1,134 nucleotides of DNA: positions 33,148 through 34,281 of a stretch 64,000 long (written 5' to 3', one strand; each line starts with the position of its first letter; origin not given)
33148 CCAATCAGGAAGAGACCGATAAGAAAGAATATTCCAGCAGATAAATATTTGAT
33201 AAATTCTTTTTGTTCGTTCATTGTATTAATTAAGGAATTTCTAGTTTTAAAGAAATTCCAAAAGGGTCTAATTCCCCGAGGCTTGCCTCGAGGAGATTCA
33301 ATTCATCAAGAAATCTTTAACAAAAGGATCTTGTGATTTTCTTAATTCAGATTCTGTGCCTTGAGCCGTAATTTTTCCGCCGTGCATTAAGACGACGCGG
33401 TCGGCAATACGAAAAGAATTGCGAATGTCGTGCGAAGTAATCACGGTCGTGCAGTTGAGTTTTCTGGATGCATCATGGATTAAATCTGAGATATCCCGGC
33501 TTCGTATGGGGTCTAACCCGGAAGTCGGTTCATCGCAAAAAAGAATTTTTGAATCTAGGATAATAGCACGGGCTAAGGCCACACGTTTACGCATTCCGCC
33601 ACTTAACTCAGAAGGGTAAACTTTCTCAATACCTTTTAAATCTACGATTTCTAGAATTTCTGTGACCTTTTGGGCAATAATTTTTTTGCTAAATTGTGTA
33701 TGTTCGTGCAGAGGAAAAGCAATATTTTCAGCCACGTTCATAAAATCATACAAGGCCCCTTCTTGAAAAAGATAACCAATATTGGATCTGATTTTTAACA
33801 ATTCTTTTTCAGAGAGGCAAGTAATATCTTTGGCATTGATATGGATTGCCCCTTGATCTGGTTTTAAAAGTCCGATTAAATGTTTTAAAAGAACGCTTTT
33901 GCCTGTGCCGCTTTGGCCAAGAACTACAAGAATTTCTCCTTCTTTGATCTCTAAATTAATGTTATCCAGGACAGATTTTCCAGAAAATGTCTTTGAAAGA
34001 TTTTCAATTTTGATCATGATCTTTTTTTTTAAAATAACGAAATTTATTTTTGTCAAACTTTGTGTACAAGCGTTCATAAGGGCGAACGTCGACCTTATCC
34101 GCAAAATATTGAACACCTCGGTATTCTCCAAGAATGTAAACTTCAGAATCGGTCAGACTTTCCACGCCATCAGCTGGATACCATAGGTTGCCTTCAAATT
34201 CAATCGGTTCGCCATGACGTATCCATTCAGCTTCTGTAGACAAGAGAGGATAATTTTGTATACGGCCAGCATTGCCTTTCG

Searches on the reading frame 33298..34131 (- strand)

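Call 30: search_protein_families(library=pfam, proteins=[window:33298-34131:-])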
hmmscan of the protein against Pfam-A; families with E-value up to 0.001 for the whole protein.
window:33298-34131:- (277 aa): 5 families
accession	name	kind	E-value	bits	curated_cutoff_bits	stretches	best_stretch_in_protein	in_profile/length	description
PF00005.33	ABC_tran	-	1.7e-34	119.8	25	1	55-204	1-137/137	ABC transporter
PF13304.12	AAA_21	-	2.7e-07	31.4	27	1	149-235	220-299/304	AAA domain, putative AbiEii toxin, Type IV TA system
PF13401.12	AAA_22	-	0.00023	21.9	27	1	65-121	5-57/130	AAA domain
PF03193.22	RsgA_GTPase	-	0.00026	21.3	30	1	52-95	94-136/174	RsgA GTPase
PF13191.12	AAA_16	-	0.00096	20.1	32.6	0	64-105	23-63/167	AAA ATPase domain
